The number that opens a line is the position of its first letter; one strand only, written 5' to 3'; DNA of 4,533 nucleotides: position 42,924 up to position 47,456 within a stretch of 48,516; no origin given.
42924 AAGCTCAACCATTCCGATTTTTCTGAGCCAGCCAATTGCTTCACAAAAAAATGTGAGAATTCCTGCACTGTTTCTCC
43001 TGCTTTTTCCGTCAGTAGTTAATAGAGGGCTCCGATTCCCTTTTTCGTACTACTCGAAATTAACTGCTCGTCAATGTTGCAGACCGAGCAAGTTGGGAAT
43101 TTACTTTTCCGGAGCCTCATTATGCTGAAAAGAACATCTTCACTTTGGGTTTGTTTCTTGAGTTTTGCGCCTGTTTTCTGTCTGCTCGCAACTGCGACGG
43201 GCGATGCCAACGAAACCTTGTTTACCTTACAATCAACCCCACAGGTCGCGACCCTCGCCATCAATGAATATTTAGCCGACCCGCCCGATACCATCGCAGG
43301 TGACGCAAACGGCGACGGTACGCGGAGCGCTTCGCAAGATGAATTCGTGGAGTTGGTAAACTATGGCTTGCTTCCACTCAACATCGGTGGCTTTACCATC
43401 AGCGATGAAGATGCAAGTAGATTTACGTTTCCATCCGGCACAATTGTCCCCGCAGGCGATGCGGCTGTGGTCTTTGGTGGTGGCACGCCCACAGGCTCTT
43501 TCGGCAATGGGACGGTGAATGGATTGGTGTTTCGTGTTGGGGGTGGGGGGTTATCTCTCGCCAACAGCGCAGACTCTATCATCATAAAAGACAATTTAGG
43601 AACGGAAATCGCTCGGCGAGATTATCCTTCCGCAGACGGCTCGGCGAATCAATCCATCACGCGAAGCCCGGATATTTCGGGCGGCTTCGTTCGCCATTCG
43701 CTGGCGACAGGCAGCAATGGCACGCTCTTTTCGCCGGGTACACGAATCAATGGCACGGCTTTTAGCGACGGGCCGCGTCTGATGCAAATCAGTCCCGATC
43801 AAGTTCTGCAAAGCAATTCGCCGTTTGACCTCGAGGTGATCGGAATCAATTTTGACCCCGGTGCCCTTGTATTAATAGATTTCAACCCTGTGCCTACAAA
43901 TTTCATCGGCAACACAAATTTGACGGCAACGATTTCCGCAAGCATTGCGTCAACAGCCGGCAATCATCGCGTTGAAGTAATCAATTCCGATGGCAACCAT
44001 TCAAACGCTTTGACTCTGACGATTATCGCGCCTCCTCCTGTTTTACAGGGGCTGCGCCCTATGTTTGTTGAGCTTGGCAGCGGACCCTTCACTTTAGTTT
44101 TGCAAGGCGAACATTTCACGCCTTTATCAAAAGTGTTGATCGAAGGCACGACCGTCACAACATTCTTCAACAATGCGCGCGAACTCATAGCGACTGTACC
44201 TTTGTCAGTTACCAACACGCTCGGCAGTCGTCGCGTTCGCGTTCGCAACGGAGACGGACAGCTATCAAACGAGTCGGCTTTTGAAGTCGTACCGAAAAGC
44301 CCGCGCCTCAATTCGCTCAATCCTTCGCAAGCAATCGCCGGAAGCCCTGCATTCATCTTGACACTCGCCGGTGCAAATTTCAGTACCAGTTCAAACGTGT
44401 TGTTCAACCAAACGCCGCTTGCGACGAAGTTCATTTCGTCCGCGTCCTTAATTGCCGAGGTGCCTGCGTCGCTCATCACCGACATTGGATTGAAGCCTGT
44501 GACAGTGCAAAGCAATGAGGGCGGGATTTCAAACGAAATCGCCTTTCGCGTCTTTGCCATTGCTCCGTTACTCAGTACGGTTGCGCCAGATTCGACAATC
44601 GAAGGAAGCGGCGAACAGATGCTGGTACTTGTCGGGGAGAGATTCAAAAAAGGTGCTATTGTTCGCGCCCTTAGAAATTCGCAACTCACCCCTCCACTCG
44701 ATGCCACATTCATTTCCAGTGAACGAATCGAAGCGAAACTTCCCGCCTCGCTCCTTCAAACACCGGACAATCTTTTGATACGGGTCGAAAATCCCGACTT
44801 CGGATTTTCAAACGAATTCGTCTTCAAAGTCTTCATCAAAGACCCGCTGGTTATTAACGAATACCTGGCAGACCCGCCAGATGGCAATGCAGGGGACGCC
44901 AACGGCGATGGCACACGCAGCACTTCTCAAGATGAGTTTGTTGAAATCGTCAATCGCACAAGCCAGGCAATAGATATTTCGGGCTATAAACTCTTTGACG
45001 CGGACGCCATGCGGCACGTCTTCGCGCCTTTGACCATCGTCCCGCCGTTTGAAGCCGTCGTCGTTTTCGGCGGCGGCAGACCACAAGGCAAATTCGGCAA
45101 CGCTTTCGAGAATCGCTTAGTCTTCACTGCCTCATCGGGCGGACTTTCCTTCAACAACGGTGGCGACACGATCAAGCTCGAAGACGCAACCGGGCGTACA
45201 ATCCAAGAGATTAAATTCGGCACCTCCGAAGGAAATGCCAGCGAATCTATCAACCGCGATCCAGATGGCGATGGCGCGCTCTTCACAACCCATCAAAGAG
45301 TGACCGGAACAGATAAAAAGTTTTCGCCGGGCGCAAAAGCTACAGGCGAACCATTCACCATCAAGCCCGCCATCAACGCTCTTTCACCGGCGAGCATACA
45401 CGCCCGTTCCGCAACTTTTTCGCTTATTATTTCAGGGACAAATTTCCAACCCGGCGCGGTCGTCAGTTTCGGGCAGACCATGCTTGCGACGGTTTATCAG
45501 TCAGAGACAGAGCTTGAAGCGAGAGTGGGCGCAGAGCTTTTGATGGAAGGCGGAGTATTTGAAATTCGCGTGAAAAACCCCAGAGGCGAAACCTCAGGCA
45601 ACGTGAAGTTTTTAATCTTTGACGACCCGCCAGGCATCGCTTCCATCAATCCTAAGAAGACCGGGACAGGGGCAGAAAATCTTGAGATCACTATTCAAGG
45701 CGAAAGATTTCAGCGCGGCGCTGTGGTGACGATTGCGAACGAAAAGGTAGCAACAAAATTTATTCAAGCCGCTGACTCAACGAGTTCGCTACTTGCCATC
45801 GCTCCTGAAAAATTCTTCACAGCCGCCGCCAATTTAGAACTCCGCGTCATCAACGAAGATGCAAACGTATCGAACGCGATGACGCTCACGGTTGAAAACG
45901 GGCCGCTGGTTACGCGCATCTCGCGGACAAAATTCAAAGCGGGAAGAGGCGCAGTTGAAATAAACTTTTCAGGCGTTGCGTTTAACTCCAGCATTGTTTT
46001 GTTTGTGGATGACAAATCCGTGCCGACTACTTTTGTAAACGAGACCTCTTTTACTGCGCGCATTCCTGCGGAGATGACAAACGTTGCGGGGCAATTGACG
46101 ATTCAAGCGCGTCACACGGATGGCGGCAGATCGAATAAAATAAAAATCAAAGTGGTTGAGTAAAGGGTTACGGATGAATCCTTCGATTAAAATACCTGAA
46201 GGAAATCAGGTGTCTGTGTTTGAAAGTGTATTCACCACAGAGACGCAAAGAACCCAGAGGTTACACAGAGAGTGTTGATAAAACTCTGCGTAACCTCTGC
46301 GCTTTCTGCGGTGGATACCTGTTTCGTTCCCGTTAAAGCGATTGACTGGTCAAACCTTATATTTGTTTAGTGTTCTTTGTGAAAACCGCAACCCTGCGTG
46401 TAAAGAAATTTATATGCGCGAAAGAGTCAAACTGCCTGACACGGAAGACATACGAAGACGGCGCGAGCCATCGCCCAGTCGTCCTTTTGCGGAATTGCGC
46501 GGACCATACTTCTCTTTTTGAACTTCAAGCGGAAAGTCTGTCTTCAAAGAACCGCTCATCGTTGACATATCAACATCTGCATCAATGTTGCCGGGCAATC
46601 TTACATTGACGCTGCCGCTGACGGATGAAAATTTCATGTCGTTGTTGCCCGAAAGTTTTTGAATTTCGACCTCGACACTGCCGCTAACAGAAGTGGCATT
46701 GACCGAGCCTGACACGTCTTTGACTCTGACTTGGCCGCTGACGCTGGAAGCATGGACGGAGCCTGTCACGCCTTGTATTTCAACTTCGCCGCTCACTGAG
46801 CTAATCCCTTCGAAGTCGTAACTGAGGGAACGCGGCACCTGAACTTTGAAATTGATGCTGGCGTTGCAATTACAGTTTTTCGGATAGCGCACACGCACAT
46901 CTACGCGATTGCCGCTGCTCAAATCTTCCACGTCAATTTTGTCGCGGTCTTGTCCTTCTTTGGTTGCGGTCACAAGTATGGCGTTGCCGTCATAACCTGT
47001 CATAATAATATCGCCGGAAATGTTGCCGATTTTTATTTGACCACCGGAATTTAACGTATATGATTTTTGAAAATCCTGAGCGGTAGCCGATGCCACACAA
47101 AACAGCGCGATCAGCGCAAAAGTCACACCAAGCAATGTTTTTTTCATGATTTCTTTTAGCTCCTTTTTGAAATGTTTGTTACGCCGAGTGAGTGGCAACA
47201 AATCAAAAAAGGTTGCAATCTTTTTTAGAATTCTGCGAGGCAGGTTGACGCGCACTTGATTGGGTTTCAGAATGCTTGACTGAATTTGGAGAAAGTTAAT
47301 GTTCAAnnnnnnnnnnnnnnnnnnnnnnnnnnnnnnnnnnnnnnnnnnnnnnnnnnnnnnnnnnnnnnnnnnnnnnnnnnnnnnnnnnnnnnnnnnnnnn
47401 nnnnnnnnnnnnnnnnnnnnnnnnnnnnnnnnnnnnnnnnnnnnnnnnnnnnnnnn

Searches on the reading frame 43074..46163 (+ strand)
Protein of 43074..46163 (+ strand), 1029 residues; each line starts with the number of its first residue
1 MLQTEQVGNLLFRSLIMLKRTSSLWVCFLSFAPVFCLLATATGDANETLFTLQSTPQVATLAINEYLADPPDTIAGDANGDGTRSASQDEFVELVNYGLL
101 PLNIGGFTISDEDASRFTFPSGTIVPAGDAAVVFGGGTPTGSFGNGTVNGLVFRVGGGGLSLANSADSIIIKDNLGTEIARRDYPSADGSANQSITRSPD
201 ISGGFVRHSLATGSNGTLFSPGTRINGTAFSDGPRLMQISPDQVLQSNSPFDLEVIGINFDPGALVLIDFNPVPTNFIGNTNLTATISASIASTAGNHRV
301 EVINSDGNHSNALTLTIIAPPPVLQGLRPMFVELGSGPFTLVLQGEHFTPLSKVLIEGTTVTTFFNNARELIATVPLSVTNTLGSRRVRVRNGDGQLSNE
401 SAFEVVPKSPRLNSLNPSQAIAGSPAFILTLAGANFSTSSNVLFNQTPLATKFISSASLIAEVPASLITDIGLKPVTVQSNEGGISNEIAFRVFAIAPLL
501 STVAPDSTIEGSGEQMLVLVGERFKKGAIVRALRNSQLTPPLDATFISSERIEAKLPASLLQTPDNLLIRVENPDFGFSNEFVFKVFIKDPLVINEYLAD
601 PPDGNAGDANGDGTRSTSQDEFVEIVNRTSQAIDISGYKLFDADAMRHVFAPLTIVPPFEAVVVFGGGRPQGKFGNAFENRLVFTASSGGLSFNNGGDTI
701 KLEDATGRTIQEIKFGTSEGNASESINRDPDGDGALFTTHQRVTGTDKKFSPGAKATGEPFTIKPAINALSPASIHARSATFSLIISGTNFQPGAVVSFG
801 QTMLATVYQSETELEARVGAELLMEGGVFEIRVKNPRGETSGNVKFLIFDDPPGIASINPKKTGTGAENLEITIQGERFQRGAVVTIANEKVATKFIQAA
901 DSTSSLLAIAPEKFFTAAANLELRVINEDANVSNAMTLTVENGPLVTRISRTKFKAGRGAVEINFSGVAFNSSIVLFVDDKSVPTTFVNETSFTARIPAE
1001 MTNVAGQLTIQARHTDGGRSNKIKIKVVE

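Call 10: search_protein_families(library=pfam, proteins=[window:43074-46163:+])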
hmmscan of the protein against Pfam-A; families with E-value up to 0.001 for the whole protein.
window:43074-46163:+ (1029 aa): 3 families
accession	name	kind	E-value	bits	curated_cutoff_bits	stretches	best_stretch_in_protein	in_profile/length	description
PF00932.25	LTD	-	1.6e-32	112.5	34.3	2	591-715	7-107/109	Lamin Tail Domain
PF01833.30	TIG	-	3.7e-32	110.6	20.9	2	410-491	1-82/84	IPT/TIG domain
PF20144.5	TIG_SUH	-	3.4e-14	53.2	24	0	426-465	15-54/94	TIG domain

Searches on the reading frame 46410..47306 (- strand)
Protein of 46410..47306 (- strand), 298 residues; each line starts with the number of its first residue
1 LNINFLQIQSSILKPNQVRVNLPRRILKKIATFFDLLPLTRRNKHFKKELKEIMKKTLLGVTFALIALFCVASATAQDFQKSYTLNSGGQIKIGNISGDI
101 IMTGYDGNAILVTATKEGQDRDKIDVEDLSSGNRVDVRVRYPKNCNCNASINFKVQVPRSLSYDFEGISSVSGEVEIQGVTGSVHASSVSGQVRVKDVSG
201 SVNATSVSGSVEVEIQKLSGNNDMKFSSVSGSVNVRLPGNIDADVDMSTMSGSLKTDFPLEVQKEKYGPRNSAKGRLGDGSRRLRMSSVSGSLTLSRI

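Call 60: search_protein_families(library=pfam, proteins=[window:46410-47306:-], max_evalue=0.00001)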
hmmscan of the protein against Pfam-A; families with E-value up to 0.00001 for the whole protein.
window:46410-47306:- (298 aa): 1 family
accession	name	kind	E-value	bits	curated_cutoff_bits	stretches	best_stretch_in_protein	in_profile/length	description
PF13349.12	DUF4097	-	1.4e-10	41.5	22.9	1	168-295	122-246/247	Toastrack DUF4097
